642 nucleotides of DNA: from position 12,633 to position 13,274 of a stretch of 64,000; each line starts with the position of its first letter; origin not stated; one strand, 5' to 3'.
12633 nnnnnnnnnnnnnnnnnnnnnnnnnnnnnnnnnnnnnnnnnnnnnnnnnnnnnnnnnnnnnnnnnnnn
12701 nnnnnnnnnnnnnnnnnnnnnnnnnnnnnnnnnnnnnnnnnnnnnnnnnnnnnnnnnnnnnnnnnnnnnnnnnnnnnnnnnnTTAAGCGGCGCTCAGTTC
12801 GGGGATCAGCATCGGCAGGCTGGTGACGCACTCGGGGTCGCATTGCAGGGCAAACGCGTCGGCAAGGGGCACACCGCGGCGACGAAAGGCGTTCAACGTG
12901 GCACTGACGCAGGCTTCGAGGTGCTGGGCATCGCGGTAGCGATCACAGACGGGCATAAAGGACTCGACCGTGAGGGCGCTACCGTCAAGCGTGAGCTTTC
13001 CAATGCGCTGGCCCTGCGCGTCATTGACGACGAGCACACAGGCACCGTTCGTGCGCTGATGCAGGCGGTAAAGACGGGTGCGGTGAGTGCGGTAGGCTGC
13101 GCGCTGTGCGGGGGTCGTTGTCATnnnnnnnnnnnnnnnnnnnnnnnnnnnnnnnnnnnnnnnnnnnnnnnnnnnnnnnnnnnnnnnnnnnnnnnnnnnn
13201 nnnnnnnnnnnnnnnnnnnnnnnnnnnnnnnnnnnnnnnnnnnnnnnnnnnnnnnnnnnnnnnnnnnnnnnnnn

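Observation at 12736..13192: Paired post-stop elements: 8-9 bp perfect hairpin plus conserved 18-mer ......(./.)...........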

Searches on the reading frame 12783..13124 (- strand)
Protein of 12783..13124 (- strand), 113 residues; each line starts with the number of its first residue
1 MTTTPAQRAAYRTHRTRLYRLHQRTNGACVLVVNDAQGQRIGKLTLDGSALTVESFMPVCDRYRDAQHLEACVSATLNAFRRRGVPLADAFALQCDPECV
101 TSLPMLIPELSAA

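Call 11: search_protein_families(library=phrogs, proteins=[window:12783-13124:-], max_evalue=0.01)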
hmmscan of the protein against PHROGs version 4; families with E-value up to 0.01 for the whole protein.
window:12783-13124:- (113 aa): 0 families

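Call 12: search_protein_families(library=pfam, proteins=[window:12783-13124:-], max_evalue=0.01)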
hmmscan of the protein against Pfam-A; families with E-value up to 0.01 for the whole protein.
window:12783-13124:- (113 aa): 0 families

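Call 17: find_encoding_contigs(protein=window:12783-13124:-, flank=10000, max_places=10)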
Protein window:12783-13124:- (113 aa): 1 contig read that carries it; 1 place shown.
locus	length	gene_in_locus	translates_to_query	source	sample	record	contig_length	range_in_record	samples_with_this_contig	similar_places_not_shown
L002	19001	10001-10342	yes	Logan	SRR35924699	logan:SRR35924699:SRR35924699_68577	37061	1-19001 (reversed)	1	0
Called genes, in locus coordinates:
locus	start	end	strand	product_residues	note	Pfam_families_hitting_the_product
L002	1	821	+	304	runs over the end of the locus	-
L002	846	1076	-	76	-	-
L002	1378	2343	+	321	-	-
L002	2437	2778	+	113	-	-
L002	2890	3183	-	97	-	-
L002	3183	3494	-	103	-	-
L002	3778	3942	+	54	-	-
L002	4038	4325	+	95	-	-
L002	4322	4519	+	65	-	-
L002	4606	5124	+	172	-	-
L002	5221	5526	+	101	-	-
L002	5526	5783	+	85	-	-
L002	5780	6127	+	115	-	-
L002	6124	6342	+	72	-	-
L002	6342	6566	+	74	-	-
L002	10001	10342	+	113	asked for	-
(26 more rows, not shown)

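Call 20: find_related_loci(query=window:12783-13124:-, collection=viral_contigs, flank=10000)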
Query window:12783-13124:- (113 aa) in viral_contigs; peptide patterns used: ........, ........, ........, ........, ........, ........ (x = any residue, [..] = any of these).
29 stretches matched a pattern; 1 encode a relative of the query (tblastn E <= 1e-3); 1 distinct loci.
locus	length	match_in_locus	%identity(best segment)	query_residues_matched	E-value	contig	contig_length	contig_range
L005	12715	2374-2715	70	1-109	3e-47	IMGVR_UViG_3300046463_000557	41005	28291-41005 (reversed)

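Call 36: find_homologous_proteins(query=window:12783-13124:-, max_evalue=0.001)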
Query window:12783-13124:- (113 aa): 5 proteins with E <= 0.001 among 18 candidates.
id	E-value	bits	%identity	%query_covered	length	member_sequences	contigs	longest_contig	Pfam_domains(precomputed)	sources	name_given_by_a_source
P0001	3.1e-69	248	100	100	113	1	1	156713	-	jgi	jgi:hypothetical protein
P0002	1.3e-45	172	73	100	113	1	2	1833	-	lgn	-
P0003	3.7e-39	151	70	96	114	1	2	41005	-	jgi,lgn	jgi:hypothetical protein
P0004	1.0e-20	92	50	97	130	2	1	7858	-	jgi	jgi:hypothetical protein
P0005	3.7e-14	71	41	97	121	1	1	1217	-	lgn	-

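Call 37: find_encoding_contigs(protein=P0002, flank=10000)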
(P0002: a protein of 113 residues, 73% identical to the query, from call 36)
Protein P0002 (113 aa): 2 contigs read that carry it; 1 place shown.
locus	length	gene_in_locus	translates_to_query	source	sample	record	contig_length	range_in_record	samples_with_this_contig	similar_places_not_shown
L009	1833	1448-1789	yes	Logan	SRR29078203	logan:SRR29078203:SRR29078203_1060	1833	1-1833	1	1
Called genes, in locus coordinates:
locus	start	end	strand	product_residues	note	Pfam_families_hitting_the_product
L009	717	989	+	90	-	-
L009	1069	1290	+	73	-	-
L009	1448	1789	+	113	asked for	-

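Call 38: find_encoding_contigs(protein=P0004, flank=10000)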
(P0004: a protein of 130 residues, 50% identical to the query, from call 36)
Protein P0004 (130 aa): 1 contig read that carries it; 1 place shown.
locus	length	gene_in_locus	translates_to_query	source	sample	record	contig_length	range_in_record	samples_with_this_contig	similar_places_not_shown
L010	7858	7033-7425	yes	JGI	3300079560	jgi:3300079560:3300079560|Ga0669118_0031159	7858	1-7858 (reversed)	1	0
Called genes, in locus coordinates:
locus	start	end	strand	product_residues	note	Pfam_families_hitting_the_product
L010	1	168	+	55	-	?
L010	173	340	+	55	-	-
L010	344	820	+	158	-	-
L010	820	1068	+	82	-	-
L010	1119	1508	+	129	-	PF16747:Adhesin_E (weak)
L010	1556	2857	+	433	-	-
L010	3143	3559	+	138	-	-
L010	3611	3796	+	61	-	-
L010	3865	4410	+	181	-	-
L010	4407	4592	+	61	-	-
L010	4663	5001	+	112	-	-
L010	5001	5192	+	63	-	-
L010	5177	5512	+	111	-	-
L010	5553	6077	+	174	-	-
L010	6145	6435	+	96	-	-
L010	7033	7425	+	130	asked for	-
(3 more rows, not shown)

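Call 39: find_encoding_contigs(protein=P0005, flank=10000)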
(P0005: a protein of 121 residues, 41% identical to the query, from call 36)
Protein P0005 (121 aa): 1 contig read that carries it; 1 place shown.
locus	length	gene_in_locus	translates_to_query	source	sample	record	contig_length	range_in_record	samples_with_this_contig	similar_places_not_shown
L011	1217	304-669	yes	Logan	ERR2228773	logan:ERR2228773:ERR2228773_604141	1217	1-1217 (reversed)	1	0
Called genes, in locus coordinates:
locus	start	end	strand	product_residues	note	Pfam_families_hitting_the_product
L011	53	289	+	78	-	-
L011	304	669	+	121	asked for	-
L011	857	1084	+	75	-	-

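Call 93: predict_structure(alignment_id=A4)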
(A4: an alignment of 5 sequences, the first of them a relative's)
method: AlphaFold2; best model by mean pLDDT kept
length: 113 residues; sequences in the alignment: 5
mean_pLDDT: 74.9   pTM: 0.71
mean pLDDT of the five models: 74.9, 74.6, 74.3, 73.9, 70.4
residues with pLDDT >= 90: 18; 70-90: 59; 50-70: 22; < 50: 14
segments of 3 or more residues with pLDDT < 50: 1-3, 93-99, 110-113
pLDDT, mean of each block of 10 residues (from residue 1): 49 76 86 88 89 86 86 85 70 47 72 35
secondary structure, 60 per line:
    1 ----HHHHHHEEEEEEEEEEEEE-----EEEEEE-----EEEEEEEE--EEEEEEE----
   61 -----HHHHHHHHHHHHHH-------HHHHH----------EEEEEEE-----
elements in order: H5-10 E11-23 E29-34 E40-47 E50-56 H66-79 H87-91 E102-108

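Call 95: fold_search(model_id=the predicted structure, library=pdb)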
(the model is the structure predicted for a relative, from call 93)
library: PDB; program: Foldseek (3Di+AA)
matches with E <= 10: 767; with E <= 0.001: 0
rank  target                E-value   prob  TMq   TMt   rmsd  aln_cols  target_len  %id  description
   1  4ygo_F                1.8e-01  0.66  0.33  0.24   4.7        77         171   18  Dodecameric structure of spermidine N-acetyltransferase from Vibrio cholerae in intermediate state (released 2015-10-07)
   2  7dvk_A                2.3e-01  0.35  0.22  0.15  11.5        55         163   24  PyrI4 in complex with intermolecular Diels-Alder product (released 2021-08-18)
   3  7kwh_A                3.3e-01  0.44  0.32  0.23   4.9        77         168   17  Spermidine N-acetyltransferase SpeG K23-Y30 chimera from Vibrio cholerae and hSSAT (released 2020-12-16)
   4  4ygo_E                3.7e-01  0.54  0.35  0.25   4.4        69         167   17  Dodecameric structure of spermidine N-acetyltransferase from Vibrio cholerae in intermediate state (released 2015-10-07)
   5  6dau_B                4.2e-01  0.47  0.33  0.24   4.6        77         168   18  Crystal structure of E33Q and E41Q mutant forms of the spermidine/spermine N-acetyltransferase SpeG from Vibrio choler (released 2018-07-04)
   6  5bu3_A                4.2e-01  0.47  0.21  0.13   5.8        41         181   27  Crystal Structure of Diels-Alderase PyrI4 in complex with its product (released 2016-02-24)
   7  3wb2_A                4.2e-01  0.12  0.20  0.15  12.9        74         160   18  HcgB from Methanocaldococcus jannaschii in complex with the guanylyl-pyridinol product in a model reaction of [Fe]-hyd (released 2014-02-05)
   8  6dau_D                4.5e-01  0.44  0.33  0.24   4.6        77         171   18  Crystal structure of E33Q and E41Q mutant forms of the spermidine/spermine N-acetyltransferase SpeG from Vibrio choler (released 2018-07-04)
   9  8uu4_p                4.5e-01  0.23  0.22  0.27   4.6        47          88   19  Cryo-EM structure of the Listeria innocua 70S ribosome in complex with HPF (structure I-A) (released 2024-02-28)
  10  3n7z_A                4.5e-01  0.12  0.21  0.08  11.4       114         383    7  Crystal structure of acetyltransferase from Bacillus anthracis (released 2010-06-16)
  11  6dau_E                4.8e-01  0.44  0.33  0.24   4.6        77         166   18  Crystal structure of E33Q and E41Q mutant forms of the spermidine/spermine N-acetyltransferase SpeG from Vibrio choler (released 2018-07-04)
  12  6dau_C                4.8e-01  0.44  0.33  0.24   4.6        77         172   18  Crystal structure of E33Q and E41Q mutant forms of the spermidine/spermine N-acetyltransferase SpeG from Vibrio choler (released 2018-07-04)
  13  5cnp_A                4.8e-01  0.35  0.33  0.23   4.8        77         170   17  X-ray crystal structure of Spermidine n1-acetyltransferase from Vibrio cholerae. (released 2015-07-29)
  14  6dau_A                5.1e-01  0.41  0.33  0.24   4.6        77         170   18  Crystal structure of E33Q and E41Q mutant forms of the spermidine/spermine N-acetyltransferase SpeG from Vibrio choler (released 2018-07-04)
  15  5btu_A                5.4e-01  0.38  0.21  0.15   5.6        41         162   27  The structure of Diels-Alderase PyrI4 in the biosynthetic pathway of pyrroindomycins (released 2016-02-24)
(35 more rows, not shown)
